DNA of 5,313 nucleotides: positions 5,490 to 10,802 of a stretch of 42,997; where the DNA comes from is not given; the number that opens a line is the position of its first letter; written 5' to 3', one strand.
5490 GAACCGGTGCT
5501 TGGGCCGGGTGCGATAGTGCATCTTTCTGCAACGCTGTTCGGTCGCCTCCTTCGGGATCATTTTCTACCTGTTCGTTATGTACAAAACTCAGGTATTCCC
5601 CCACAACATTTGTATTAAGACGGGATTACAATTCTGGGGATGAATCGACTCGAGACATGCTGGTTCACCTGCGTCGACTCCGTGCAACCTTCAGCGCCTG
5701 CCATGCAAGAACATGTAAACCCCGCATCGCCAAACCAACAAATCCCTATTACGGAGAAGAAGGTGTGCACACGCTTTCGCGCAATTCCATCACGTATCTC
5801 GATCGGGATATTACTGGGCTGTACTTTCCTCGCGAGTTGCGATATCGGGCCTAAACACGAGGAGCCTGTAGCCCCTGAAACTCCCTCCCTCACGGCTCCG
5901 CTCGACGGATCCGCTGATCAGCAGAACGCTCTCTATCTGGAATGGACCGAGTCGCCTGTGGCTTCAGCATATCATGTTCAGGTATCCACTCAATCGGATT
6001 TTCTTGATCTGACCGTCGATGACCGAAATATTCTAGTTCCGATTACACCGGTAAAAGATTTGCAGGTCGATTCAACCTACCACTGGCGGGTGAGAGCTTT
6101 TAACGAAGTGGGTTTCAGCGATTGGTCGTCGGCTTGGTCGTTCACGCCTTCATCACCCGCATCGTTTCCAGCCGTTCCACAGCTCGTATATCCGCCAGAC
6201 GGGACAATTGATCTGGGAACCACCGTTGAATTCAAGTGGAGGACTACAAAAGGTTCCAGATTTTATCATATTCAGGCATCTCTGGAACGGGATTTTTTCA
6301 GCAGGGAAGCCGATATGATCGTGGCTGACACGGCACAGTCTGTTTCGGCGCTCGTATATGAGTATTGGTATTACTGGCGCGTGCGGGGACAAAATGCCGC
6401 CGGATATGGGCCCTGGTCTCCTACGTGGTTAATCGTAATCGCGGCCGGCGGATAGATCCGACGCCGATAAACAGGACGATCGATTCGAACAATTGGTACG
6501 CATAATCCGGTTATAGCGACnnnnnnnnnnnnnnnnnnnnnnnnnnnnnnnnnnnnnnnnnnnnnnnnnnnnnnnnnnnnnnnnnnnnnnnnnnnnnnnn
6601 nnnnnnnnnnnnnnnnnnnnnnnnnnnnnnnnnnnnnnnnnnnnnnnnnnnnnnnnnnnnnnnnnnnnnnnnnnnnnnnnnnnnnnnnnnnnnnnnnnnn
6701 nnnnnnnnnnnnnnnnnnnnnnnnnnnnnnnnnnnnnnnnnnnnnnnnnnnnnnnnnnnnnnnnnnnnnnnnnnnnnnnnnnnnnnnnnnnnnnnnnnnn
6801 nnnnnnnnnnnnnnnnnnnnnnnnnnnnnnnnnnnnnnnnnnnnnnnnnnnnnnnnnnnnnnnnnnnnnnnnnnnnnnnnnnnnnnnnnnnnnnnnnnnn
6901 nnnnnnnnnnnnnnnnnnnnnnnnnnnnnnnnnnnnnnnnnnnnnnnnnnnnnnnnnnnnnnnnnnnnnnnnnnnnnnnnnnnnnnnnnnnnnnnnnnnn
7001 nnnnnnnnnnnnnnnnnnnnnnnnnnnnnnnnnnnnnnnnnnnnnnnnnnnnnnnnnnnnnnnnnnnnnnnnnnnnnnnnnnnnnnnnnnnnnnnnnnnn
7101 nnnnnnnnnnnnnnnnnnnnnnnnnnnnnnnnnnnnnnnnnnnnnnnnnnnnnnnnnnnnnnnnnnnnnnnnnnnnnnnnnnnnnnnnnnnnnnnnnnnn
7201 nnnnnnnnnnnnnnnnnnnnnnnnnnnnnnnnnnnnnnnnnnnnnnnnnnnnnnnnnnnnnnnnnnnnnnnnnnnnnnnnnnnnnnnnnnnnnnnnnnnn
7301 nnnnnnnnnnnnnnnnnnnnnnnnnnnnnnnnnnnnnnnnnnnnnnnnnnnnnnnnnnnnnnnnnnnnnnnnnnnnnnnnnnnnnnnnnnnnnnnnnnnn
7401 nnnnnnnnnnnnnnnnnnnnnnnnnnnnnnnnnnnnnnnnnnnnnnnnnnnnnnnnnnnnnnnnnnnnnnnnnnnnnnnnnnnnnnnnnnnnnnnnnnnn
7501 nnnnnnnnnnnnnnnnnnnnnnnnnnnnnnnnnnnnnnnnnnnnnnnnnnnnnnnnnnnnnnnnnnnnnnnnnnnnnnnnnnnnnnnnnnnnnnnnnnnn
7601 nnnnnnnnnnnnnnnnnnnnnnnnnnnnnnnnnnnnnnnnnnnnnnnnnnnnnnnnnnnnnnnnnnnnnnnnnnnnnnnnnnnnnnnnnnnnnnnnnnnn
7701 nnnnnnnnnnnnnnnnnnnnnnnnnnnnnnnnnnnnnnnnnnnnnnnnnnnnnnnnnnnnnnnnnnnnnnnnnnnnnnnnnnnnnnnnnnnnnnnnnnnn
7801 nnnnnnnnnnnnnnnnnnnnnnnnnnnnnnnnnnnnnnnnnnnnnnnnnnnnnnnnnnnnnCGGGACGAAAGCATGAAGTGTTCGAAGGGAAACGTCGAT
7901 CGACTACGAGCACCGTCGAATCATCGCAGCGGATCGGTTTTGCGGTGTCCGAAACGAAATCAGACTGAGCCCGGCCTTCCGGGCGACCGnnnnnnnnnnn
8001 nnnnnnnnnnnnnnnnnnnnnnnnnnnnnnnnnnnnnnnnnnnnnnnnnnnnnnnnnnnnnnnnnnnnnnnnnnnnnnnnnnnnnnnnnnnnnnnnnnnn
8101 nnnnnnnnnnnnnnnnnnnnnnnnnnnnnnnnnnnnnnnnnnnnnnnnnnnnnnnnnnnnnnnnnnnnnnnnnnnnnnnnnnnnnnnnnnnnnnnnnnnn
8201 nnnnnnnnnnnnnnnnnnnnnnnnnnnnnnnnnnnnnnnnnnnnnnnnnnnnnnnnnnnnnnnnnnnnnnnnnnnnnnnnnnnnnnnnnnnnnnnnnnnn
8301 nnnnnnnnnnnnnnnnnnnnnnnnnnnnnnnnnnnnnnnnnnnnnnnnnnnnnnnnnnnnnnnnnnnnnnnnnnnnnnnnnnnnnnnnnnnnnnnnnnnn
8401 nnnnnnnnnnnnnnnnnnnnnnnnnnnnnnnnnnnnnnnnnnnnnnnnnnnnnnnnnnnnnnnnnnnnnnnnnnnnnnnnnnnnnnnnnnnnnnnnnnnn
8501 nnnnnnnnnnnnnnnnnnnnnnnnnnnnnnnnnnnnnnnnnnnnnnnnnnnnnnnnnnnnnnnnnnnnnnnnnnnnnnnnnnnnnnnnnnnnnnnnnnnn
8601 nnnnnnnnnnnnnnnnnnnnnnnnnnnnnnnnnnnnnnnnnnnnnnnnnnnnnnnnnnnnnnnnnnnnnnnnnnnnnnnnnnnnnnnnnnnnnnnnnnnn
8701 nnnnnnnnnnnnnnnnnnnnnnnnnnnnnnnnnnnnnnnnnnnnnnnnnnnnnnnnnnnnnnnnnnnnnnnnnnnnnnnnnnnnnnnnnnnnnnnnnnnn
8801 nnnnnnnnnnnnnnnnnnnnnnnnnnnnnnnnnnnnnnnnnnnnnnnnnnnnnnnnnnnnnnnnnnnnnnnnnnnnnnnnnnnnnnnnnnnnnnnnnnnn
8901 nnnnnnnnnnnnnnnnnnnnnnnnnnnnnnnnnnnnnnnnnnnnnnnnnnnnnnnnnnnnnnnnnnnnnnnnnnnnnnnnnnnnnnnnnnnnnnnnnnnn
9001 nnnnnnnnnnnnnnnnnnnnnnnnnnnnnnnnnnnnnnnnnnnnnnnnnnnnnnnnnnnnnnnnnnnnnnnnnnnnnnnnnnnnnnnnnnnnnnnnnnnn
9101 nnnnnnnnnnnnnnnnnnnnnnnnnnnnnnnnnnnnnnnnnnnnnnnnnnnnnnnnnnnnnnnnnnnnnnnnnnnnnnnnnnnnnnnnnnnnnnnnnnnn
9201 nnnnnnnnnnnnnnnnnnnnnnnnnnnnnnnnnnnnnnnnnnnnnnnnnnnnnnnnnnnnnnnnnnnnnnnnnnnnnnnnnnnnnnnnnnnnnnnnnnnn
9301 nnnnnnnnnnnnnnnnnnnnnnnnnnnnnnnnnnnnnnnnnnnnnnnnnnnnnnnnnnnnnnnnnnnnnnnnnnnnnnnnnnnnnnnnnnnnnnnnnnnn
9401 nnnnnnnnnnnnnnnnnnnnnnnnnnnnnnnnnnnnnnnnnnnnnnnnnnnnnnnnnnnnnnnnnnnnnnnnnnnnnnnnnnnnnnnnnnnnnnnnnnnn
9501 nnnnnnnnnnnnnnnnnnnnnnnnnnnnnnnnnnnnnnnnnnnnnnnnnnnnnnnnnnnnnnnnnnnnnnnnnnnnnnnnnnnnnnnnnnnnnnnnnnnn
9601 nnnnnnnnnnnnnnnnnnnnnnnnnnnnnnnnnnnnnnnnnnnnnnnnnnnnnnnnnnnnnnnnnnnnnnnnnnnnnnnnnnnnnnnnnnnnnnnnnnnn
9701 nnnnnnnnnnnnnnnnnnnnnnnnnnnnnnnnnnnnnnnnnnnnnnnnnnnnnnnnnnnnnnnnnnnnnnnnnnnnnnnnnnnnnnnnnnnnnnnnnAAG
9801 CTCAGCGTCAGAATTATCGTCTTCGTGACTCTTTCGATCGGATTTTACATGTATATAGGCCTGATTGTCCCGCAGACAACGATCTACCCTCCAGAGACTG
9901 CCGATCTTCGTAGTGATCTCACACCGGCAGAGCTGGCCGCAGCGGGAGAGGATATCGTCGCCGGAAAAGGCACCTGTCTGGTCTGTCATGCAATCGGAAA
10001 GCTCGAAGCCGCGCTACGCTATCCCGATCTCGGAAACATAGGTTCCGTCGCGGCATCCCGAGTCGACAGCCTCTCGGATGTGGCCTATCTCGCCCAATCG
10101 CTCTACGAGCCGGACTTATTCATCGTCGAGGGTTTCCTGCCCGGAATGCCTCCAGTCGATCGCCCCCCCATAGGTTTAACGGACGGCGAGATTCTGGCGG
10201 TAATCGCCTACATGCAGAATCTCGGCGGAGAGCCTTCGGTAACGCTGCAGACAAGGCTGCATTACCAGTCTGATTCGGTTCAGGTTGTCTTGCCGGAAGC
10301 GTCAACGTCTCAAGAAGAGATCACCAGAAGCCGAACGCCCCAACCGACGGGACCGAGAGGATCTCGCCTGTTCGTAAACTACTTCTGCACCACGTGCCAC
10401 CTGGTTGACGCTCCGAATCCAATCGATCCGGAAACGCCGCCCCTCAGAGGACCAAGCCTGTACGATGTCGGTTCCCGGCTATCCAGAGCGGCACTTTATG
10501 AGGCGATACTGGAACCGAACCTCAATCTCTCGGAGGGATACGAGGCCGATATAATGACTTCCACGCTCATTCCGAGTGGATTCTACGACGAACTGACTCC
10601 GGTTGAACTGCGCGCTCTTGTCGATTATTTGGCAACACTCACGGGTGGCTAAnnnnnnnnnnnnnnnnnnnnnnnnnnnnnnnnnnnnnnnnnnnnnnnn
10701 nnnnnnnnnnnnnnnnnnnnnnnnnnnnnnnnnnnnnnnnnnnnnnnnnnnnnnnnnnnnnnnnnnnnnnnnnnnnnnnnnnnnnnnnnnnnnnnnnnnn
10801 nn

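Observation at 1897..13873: Divergent cytochrome operons assemble a rus-operon-like outer-membrane-to-oxidase conduit around a cytochrome bd-like oxidase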

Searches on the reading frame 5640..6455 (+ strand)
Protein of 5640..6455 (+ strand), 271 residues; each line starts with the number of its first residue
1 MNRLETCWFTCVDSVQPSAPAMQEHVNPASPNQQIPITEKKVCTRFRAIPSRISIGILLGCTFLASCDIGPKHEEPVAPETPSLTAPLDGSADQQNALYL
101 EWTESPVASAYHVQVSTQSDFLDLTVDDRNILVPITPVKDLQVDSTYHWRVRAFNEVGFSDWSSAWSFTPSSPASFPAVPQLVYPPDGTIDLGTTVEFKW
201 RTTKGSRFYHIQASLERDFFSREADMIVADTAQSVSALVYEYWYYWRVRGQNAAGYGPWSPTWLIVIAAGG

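Call 4: search_protein_families(library=pfam, proteins=[window:5640-6455:+], max_evalue=0.01)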
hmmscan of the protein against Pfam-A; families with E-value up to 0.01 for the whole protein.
window:5640-6455:+ (271 aa): 4 families
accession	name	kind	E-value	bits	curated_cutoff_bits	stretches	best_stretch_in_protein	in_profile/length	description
PF00041.27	fn3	-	1.3e-08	35.4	25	1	92-165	10-80/84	Fibronectin type III domain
PF25788.1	Ig_Rha78A_N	-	1.2e-05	25.9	27.4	1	108-168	35-99/105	Rha78A-like, N-terminal immunoglobulin domain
PF24489.1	Ig_J_second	-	4e-05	24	27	0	139-165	63-89/105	Tip attachment protein J second Ig-like domain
PF25059.1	FN3_DSCAM-DSCAML_C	-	0.0075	17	39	0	136-161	47-72/89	DSCAM/DSCAML C-terminal Fn3-like domain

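Call 5: search_protein_families(library=ncbifam, proteins=[window:5640-6455:+], max_evalue=0.01)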
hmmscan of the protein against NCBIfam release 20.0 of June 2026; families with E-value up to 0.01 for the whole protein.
window:5640-6455:+ (271 aa): 0 families

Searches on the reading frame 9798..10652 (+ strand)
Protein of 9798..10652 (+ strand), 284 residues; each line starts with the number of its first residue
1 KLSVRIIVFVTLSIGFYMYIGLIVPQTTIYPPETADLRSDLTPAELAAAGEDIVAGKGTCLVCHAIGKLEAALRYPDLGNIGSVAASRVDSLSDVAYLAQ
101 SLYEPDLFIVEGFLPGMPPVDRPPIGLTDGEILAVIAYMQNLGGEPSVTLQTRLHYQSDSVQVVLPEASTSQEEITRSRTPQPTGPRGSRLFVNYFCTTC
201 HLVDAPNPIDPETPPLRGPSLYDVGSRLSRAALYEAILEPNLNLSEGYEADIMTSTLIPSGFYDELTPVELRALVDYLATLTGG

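Call 4: search_protein_families(library=pfam, proteins=[window:9798-10652:+], max_evalue=0.01)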
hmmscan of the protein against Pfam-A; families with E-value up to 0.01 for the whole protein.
window:9798-10652:+ (284 aa): 2 families
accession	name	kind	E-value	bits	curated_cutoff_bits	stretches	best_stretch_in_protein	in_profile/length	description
PF00034.26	Cytochrom_C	-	4.5e-14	54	21.3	2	187-281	3-89/90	Cytochrome c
PF13442.11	Cytochrome_CBB3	-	1.3e-06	29.1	27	0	47-139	3-68/68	Cytochrome C oxidase, cbb3-type, subunit III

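Call 5: search_protein_families(library=ncbifam, proteins=[window:9798-10652:+], max_evalue=0.01)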
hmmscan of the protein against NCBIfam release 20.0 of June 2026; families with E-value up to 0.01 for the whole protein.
window:9798-10652:+ (284 aa): 3 families
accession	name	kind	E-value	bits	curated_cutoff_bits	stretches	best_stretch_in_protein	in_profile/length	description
TIGR04485.1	thiosulf_SoxX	equivalog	9e-11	42.3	61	1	197-281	5-78/78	sulfur oxidation c-type cytochrome SoxX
TIGR02603.1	CxxCH_TIGR02603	domain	4.8e-09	36.3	68.15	1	188-254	6-64/134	putative heme-binding domain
NF045774.1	cytochro_C551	exception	0.0027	17.6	118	0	47-84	39-72/110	cytochrome c551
